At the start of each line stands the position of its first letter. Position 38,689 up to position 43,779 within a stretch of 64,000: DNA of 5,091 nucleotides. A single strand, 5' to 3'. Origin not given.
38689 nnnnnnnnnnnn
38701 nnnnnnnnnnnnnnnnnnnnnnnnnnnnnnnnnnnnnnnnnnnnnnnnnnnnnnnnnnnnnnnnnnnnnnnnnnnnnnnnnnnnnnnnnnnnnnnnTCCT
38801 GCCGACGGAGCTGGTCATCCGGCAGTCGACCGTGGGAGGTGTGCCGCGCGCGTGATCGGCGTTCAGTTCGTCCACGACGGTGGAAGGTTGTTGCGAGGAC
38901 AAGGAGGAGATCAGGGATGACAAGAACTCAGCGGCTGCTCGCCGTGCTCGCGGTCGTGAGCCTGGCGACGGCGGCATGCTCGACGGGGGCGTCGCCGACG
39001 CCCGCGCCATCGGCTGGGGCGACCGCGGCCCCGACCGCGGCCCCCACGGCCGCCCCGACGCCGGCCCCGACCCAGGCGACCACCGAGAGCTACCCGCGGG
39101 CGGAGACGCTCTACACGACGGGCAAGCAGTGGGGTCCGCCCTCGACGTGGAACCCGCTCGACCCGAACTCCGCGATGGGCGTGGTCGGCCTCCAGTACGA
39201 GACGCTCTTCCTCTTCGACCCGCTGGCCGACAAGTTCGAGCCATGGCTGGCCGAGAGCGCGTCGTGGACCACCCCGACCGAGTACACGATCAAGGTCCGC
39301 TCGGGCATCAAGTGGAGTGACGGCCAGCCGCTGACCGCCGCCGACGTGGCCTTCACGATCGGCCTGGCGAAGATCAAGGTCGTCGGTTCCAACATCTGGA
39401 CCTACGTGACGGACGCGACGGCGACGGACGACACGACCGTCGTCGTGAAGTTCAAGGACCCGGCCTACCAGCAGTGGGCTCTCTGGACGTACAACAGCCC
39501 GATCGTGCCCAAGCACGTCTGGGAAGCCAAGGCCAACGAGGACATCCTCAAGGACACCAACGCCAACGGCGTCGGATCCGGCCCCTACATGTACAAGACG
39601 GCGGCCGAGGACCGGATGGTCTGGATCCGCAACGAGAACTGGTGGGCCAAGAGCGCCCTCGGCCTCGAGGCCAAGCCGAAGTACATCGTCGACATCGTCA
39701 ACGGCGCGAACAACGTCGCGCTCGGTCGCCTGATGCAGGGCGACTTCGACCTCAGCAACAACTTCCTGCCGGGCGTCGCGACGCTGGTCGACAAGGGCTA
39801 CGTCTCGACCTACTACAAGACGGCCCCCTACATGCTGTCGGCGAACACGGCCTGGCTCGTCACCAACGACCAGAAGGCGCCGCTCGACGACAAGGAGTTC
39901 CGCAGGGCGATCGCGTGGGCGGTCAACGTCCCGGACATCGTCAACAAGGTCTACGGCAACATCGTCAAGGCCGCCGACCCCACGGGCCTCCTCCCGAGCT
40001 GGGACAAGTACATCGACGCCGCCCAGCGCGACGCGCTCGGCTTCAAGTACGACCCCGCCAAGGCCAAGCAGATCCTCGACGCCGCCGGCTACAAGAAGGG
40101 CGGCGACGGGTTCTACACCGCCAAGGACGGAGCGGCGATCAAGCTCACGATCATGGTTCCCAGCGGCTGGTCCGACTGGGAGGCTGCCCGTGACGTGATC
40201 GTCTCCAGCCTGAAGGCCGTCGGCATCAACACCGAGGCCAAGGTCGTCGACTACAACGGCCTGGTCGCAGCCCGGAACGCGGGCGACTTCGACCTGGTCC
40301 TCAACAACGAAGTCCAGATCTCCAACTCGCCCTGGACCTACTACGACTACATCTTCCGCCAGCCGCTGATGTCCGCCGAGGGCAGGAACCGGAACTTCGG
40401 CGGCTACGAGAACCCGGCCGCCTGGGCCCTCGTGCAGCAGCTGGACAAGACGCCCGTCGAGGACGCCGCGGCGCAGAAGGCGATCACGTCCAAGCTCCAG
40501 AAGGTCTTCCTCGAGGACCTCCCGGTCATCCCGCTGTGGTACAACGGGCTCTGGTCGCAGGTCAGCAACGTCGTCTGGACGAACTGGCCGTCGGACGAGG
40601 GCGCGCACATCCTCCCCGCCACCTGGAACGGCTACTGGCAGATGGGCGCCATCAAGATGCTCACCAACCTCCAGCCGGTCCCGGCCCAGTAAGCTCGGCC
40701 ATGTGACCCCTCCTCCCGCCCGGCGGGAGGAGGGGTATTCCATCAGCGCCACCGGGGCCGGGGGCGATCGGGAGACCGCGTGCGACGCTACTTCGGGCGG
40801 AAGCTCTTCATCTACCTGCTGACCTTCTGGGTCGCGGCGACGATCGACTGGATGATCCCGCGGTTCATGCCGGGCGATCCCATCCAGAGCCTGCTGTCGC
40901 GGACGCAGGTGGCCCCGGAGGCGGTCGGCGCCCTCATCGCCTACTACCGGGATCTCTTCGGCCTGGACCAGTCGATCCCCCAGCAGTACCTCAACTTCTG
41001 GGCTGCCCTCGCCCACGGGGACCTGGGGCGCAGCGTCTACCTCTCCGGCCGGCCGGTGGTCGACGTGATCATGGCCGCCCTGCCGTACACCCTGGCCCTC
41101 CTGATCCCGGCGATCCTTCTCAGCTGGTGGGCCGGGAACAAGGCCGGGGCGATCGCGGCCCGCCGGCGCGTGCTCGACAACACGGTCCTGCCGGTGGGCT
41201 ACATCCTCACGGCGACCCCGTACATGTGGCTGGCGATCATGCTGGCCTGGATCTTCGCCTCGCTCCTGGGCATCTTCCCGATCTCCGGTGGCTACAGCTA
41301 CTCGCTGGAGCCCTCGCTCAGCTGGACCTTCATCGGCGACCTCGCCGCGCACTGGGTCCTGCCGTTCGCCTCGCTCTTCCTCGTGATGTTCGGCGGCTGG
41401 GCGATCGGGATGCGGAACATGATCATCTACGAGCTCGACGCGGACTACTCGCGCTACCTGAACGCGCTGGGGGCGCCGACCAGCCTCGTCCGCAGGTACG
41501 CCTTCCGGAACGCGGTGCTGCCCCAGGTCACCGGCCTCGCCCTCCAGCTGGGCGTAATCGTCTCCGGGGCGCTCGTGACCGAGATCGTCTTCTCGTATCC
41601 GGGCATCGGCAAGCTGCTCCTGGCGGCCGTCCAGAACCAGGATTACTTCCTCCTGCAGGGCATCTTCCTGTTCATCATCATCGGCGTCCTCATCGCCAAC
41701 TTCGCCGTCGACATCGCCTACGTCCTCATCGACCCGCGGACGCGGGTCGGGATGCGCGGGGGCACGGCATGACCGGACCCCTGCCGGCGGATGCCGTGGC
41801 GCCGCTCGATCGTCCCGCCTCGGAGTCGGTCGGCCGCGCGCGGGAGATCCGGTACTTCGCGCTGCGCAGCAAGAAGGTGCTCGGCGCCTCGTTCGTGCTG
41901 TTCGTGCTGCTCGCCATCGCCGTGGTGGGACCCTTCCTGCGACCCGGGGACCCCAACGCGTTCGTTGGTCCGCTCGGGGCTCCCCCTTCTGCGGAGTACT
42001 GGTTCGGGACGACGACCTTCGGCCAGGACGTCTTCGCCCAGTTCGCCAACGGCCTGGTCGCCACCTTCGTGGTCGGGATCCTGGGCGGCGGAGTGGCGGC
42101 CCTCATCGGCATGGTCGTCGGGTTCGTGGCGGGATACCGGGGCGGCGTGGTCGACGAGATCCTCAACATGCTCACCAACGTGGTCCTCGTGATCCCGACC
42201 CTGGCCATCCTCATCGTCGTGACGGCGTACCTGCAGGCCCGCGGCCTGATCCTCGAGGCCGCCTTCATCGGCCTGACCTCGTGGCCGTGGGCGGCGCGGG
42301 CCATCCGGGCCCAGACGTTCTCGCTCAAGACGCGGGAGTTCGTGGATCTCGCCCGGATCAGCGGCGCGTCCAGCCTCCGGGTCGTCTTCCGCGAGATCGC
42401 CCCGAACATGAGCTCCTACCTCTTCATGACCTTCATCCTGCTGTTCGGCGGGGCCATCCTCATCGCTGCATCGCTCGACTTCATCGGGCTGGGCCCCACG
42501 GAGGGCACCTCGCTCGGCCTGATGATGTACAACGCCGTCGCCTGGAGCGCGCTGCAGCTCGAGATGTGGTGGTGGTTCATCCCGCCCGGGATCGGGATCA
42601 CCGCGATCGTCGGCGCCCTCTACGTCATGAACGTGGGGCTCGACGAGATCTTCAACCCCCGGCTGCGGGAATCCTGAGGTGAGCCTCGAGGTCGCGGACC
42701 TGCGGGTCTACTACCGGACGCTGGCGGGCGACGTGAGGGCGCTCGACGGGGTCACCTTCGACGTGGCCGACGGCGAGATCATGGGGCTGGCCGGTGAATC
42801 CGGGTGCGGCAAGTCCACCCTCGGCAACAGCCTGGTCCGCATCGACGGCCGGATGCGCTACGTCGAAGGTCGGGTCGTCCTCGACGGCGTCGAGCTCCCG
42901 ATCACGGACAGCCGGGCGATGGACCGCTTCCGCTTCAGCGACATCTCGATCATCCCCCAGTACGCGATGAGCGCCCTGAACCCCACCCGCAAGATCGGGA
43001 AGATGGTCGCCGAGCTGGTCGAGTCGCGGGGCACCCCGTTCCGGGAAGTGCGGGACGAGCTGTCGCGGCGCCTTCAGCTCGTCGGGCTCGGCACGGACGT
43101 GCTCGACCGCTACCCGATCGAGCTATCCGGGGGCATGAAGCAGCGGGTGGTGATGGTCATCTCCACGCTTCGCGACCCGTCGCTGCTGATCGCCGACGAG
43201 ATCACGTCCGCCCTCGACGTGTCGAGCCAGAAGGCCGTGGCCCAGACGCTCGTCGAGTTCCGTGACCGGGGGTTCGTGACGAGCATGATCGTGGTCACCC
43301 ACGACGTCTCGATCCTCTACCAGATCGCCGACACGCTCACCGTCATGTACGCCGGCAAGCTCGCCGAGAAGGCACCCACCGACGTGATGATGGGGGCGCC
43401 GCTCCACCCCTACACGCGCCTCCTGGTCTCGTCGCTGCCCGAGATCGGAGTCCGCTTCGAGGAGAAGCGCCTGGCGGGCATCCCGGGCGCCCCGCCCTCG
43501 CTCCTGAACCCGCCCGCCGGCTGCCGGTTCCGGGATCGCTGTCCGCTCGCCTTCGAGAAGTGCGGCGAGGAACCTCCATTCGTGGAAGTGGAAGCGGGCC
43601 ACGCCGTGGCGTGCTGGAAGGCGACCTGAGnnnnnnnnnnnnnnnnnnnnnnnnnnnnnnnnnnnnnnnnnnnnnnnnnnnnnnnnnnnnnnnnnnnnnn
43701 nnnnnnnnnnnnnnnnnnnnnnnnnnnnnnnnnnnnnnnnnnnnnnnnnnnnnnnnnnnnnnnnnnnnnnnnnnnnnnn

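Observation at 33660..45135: gatCA and gatB separated by an 11-kb cassette bounded by two copies of a complex palindromic repeat element (family A)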

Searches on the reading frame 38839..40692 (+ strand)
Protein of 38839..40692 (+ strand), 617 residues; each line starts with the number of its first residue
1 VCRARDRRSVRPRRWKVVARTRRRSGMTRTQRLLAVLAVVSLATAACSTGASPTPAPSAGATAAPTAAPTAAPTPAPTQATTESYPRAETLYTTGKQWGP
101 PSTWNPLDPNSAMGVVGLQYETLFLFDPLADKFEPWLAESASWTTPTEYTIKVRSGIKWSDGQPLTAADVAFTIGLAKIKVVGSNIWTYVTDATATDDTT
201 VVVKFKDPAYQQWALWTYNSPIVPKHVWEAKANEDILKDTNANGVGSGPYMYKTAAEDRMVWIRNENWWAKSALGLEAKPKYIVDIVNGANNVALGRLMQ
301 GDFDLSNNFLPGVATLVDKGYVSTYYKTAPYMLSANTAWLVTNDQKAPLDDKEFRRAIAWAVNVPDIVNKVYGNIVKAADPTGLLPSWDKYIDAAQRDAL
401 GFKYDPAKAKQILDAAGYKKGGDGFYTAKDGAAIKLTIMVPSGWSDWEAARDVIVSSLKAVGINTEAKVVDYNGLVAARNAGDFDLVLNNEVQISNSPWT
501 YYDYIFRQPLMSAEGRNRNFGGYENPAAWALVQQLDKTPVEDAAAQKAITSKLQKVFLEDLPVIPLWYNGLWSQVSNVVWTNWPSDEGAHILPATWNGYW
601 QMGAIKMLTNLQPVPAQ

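Call 12: search_protein_families(library=pfam, proteins=[window:38839-40692:+])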
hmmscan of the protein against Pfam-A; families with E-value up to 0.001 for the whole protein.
window:38839-40692:+ (617 aa): 1 family
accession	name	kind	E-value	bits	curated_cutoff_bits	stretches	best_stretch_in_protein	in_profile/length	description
PF00496.27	SBP_bac_5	-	3.9e-64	217.5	32.4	1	132-507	1-362/368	Bacterial extracellular solute-binding proteins, family 5 Middle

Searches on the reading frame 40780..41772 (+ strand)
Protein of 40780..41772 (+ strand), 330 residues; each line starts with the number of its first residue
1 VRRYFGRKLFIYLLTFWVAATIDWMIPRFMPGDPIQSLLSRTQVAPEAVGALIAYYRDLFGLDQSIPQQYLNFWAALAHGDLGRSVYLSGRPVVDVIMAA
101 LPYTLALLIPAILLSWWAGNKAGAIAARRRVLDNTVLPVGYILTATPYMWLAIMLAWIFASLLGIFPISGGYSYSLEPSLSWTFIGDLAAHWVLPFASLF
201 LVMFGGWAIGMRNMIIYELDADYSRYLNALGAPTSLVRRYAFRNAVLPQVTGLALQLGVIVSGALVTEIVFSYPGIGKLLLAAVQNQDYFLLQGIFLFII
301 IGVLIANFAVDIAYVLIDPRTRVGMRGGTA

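Call 13: search_protein_families(library=pfam, proteins=[window:40780-41772:+])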
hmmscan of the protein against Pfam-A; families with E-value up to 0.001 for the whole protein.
window:40780-41772:+ (330 aa): 1 family
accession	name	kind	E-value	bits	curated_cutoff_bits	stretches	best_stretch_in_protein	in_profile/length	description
PF00528.27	BPD_transp_1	-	2.2e-36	125.8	26.4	1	122-322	4-183/184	Binding-protein-dependent transport system inner membrane component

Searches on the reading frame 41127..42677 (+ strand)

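Call 13: search_protein_families(library=pfam, proteins=[window:41127-42677:+])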
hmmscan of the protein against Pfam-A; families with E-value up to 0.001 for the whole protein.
window:41127-42677:+ (516 aa): 1 family
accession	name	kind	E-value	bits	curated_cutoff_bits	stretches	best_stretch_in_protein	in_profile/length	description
PF00528.27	BPD_transp_1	-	5.3e-23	82.1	26.4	1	328-514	1-183/184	Binding-protein-dependent transport system inner membrane component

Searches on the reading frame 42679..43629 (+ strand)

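Call 13: search_protein_families(library=pfam, proteins=[window:42679-43629:+])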
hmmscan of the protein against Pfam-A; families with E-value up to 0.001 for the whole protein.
window:42679-43629:+ (316 aa): 3 families
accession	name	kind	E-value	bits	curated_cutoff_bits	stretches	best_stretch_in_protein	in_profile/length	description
PF00005.33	ABC_tran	-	1.5e-20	74.6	25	1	22-177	1-137/137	ABC transporter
PF08352.17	oligo_HPY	-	1.9e-18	67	27.1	1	230-295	2-65/65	Oligopeptide/dipeptide transporter, C-terminal region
PF02463.25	SMC_N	-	4.3e-05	23.5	40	1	128-222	123-211/220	RecF/RecN/SMC N terminal domain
